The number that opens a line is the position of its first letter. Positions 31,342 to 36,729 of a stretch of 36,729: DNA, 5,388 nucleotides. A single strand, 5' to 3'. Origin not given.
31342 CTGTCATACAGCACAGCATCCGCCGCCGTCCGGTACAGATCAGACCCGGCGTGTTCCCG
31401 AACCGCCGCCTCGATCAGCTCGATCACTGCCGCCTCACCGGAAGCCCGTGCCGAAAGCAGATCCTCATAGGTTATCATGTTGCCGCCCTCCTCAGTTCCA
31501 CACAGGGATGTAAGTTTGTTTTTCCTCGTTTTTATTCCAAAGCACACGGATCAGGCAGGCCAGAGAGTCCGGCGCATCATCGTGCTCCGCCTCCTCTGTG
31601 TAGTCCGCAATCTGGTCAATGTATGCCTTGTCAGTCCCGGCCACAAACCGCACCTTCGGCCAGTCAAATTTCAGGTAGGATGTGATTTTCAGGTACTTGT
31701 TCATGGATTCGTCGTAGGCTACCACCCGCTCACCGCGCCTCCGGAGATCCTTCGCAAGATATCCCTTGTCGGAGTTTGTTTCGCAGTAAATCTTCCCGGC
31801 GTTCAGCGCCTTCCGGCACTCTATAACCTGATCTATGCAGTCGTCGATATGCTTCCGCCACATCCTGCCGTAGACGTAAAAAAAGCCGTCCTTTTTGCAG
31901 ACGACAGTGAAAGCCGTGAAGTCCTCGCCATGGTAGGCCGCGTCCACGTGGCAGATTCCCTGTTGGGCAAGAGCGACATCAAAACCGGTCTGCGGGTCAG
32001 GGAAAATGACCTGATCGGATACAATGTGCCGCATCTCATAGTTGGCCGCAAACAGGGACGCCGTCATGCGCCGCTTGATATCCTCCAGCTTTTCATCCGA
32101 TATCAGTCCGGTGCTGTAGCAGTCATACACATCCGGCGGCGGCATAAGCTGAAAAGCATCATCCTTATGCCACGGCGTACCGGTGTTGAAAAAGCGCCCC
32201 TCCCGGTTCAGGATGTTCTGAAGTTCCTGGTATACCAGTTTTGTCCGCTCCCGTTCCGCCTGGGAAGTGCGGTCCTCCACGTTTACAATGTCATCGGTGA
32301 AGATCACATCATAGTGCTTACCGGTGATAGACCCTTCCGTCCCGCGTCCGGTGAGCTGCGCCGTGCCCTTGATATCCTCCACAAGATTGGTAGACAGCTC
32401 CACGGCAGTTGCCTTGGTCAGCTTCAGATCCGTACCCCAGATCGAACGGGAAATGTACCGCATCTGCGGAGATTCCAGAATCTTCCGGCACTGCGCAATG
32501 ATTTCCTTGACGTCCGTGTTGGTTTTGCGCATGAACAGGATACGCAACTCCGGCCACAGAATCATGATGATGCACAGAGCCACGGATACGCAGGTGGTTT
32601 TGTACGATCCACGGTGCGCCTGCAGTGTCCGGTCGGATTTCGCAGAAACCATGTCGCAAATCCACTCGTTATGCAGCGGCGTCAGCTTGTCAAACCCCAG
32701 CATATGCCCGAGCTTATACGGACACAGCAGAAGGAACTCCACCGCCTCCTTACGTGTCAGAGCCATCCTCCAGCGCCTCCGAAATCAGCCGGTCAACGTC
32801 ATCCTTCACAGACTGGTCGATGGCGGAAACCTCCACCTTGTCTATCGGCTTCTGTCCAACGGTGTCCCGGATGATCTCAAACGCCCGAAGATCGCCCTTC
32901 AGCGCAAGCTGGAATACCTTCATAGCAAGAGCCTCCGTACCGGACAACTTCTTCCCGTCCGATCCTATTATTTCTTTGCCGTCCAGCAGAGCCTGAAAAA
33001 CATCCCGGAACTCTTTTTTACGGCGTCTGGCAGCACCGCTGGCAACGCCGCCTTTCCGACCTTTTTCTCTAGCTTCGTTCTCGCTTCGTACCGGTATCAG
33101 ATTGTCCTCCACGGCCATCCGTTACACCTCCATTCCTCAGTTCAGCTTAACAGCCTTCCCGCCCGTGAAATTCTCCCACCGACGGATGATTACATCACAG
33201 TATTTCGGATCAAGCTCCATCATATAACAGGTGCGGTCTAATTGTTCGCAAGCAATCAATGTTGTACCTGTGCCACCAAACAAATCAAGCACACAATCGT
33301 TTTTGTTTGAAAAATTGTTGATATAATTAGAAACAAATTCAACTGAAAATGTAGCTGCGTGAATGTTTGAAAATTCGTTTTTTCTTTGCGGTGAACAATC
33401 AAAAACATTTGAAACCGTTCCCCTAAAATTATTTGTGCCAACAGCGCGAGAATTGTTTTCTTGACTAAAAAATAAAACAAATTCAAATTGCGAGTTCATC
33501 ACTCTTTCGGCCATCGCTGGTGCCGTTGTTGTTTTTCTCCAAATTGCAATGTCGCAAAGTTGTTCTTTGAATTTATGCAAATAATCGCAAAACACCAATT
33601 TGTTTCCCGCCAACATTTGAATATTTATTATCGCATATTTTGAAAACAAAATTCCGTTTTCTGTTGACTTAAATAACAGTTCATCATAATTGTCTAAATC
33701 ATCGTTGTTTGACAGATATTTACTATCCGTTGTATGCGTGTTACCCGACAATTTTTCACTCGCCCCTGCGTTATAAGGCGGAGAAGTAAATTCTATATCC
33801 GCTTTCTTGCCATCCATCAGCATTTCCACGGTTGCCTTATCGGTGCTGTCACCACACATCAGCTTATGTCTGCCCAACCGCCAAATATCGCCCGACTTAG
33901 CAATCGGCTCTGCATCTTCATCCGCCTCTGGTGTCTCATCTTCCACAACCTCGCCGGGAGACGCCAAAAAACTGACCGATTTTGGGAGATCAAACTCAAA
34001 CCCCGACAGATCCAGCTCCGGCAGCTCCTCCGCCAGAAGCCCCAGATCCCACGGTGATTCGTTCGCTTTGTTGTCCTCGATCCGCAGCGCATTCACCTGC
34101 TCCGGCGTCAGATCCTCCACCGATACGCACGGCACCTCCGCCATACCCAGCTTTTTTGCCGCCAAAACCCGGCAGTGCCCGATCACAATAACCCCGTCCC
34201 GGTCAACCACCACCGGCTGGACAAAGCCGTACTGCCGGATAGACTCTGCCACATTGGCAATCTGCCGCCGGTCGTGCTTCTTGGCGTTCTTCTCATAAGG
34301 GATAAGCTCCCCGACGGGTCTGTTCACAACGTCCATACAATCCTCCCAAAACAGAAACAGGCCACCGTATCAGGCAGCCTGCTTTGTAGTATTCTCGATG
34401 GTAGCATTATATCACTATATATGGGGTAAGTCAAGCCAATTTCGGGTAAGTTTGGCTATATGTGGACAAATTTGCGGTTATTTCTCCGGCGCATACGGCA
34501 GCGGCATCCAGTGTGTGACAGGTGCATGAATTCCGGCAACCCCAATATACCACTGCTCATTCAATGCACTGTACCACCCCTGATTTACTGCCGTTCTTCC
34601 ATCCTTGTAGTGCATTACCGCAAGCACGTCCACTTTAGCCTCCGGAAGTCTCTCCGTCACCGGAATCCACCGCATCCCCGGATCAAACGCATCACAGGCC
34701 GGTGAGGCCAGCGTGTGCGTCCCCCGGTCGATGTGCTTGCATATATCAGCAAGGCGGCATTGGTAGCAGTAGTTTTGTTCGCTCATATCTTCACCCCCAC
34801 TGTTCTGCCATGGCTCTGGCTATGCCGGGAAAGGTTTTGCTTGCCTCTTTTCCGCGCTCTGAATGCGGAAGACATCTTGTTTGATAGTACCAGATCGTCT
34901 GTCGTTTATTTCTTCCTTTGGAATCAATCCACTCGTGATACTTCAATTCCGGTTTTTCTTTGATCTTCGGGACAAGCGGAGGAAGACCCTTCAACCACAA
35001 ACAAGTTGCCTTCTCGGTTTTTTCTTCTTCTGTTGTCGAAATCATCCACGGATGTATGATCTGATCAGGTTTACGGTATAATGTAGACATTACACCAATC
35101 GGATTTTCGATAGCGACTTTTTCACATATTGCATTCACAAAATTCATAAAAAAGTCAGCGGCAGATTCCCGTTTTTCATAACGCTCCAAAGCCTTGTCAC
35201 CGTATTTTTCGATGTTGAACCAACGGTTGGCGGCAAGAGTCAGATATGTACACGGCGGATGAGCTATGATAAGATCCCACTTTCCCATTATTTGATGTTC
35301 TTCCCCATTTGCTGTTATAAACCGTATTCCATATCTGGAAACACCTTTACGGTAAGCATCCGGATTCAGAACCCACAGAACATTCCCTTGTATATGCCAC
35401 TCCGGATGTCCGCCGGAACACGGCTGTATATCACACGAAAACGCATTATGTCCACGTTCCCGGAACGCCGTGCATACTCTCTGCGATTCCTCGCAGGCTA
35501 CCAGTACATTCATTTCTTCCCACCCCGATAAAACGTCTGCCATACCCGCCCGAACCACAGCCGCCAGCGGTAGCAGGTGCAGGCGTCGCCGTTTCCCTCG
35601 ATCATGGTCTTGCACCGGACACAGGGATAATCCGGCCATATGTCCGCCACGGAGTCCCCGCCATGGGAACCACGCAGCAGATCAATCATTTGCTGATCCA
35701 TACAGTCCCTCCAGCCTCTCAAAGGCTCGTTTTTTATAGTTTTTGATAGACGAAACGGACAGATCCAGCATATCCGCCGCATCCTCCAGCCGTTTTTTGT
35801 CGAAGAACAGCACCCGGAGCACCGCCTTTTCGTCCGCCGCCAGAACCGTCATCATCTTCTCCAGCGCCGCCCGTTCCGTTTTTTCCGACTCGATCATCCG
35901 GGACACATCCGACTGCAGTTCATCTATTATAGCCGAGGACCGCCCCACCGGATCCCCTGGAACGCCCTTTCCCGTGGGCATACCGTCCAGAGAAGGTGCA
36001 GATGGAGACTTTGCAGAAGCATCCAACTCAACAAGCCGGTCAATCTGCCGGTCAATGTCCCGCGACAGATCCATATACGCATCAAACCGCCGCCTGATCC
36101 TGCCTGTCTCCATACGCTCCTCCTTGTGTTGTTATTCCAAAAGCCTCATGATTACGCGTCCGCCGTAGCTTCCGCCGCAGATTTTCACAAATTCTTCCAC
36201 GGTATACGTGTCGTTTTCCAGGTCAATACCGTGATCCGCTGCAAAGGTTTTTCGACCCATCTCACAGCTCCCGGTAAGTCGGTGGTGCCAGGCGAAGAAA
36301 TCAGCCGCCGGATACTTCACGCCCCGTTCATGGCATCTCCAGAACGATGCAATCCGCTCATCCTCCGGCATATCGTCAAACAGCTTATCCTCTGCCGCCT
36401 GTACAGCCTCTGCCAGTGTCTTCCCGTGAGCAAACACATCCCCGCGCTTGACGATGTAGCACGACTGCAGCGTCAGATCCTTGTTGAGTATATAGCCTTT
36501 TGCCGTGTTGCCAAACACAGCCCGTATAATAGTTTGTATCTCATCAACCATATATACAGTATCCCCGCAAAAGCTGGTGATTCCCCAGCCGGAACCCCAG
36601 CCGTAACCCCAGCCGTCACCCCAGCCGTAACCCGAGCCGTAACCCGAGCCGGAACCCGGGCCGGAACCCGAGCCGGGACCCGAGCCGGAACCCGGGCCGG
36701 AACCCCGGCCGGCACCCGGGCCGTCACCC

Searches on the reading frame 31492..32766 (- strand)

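Call 54: search_protein_families(library=phrogs, proteins=[window:31492-32766:-], max_evalue=0.00001)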
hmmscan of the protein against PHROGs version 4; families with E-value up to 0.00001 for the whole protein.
window:31492-32766:- (424 aa): 4 families
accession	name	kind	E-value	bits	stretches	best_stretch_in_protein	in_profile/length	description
phrog_38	-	head and packaging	2.3e-67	229.3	1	9-416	271-710/760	terminase large subunit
phrog_5573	-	head and packaging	1.2e-19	71.7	1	223-417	33-242/250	terminase large subunit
phrog_17672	-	head and packaging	2.2e-08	34.4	1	36-209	58-228/395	terminase large subunit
phrog_2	-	head and packaging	1.8e-07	31.3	1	47-406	281-591/807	terminase large subunit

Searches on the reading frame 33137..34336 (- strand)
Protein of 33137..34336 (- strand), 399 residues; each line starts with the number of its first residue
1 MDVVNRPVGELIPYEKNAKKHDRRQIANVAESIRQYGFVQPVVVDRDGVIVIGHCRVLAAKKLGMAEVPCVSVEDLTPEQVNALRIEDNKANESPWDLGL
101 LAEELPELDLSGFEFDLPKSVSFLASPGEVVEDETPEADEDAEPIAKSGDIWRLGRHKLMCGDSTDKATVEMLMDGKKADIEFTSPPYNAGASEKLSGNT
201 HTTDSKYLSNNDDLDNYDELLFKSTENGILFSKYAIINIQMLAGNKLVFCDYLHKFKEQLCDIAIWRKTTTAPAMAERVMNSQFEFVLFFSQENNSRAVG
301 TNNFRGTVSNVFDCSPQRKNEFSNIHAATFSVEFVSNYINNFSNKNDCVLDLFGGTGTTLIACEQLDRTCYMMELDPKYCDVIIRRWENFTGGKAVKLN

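Call 7: search_protein_families(library=pfam, proteins=[window:33137-34336:-], max_evalue=0.01)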
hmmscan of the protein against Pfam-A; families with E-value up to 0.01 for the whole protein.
window:33137-34336:- (399 aa): 2 families
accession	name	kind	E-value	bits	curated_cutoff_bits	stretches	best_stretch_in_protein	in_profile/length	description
PF01555.25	N6_N4_Mtase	-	3e-24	86.6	26.7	1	181-383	3-219/221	DNA methylase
PF02195.25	ParB_N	-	1e-06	29.1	26.3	1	19-82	20-86/95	ParB N-terminal domain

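Call 8: search_protein_families(library=phrogs, proteins=[window:33137-34336:-], max_evalue=0.01)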
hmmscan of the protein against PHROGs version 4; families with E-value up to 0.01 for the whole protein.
window:33137-34336:- (399 aa): 30 families (the best 25 are shown)
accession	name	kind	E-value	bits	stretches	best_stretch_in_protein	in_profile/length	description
phrog_498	-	other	7.1e-97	326.4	1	2-398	34-431/633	DNA methyltransferase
phrog_620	-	DNA, RNA and nucleotide metabolism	2e-42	146.7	1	1-126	7-137/217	ParB-like partition protein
phrog_930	-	DNA, RNA and nucleotide metabolism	2.3e-34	120.2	1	3-115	7-119/223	ParB-like partition protein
phrog_67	-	other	5.7e-32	112.6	1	146-395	113-351/743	DNA methyltransferase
phrog_8071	-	DNA, RNA and nucleotide metabolism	6.8e-32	112.2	1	2-193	6-208/389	ParB-like partition protein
phrog_15396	-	DNA, RNA and nucleotide metabolism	4.1e-31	109.7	1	8-117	9-119/258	ParB-like partition nuclease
phrog_940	-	DNA, RNA and nucleotide metabolism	1.7e-26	94.4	1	3-140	6-146/388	nuclease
phrog_3008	-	other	1.5e-18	67.9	1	317-396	141-220/244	DNA methyltransferase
phrog_9353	-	unknown function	1.7e-18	68.4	1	13-235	21-223/245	-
phrog_23085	-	unknown function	1.6e-16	61.2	1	324-396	42-114/138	-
phrog_18056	-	DNA, RNA and nucleotide metabolism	1.6e-15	57.9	1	1-88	1-87/387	ParB-like partition nuclease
phrog_4715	-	DNA, RNA and nucleotide metabolism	6.7e-14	52.2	1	7-93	151-241/630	ParB-like partition protein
phrog_723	-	DNA, RNA and nucleotide metabolism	6.1e-13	50.1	1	4-148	14-163/223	ParB-like partition protein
phrog_5475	-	unknown function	3.2e-12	47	1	3-77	3-76/458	-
phrog_6218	-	DNA, RNA and nucleotide metabolism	1.9e-11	44.8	1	2-79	4-85/506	ParB-like partition protein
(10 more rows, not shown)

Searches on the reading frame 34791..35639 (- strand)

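Call 7: search_protein_families(library=pfam, proteins=[window:34791-35639:-], max_evalue=0.01)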
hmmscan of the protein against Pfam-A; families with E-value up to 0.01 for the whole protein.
window:34791-35639:- (282 aa): 0 families

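Call 8: search_protein_families(library=phrogs, proteins=[window:34791-35639:-], max_evalue=0.01)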
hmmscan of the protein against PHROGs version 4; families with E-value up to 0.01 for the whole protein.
window:34791-35639:- (282 aa): 2 families
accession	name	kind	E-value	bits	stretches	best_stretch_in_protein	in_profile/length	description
phrog_757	-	other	2.3e-59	201.5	1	41-282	13-219/247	DNA methyltransferase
phrog_27471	-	unknown function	1.3e-24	87.2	1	170-282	3-93/93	-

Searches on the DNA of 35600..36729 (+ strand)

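Call 10: search_dna_similar(query=window:35600-36729:+, collection=phages, mode=distant)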
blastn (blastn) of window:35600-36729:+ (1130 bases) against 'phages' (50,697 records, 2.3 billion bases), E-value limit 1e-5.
Records with a match: 1; places in all: 1; records where one place covers at least 80% of the query: 0.
Best place of each record, by identity: 60-80% 1.
By first word of the organism name: Bacteriophage 1.
By host as written in the record: - 1.
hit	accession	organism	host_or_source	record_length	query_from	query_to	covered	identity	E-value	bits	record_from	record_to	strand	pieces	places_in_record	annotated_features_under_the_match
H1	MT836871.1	Bacteriophage sp.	human fecal samples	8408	621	1041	37%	64.8%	3e-8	66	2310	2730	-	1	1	record has no annotation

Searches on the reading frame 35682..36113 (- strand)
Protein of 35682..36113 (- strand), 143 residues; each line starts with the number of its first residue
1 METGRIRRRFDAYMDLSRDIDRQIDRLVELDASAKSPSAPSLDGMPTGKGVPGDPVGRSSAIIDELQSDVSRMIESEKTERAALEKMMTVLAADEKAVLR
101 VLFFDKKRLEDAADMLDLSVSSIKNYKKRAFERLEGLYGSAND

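Call 7: search_protein_families(library=pfam, proteins=[window:35682-36113:-], max_evalue=0.01)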
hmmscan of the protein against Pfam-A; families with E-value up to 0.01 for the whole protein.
window:35682-36113:- (143 aa): 2 families
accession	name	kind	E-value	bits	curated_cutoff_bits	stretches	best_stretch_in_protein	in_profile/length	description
PF04545.22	Sigma70_r4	-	8e-07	28.9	24.1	1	89-134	3-48/50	Sigma-70, region 4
PF08281.18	Sigma70_r4_2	-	2.9e-06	27.2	25.7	1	82-134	2-54/54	Sigma-70, region 4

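Call 8: search_protein_families(library=phrogs, proteins=[window:35682-36113:-], max_evalue=0.01)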
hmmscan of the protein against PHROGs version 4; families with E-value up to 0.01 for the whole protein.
window:35682-36113:- (143 aa): 5 families
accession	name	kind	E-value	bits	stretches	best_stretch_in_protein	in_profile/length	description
phrog_36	-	transcription regulation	6.2e-19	69.5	1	5-139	55-188/220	transcriptional regulator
phrog_1740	-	transcription regulation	1.1e-06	28.5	1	65-141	137-219/567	RNA polymerase sigma factor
phrog_1190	-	transcription regulation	0.00022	22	1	74-134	97-155/167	RNA polymerase sigma factor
phrog_248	-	transcription regulation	0.00049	21.2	1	37-133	46-132/161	transcriptional activator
phrog_7152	-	unknown function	0.0029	18.8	0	64-100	55-91/95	-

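Call 71: find_encoding_contigs(protein=window:35682-36113:-, flank=3000, max_places=8)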
Protein window:35682-36113:- (143 aa): no gene with exactly this product is on record in the collection.
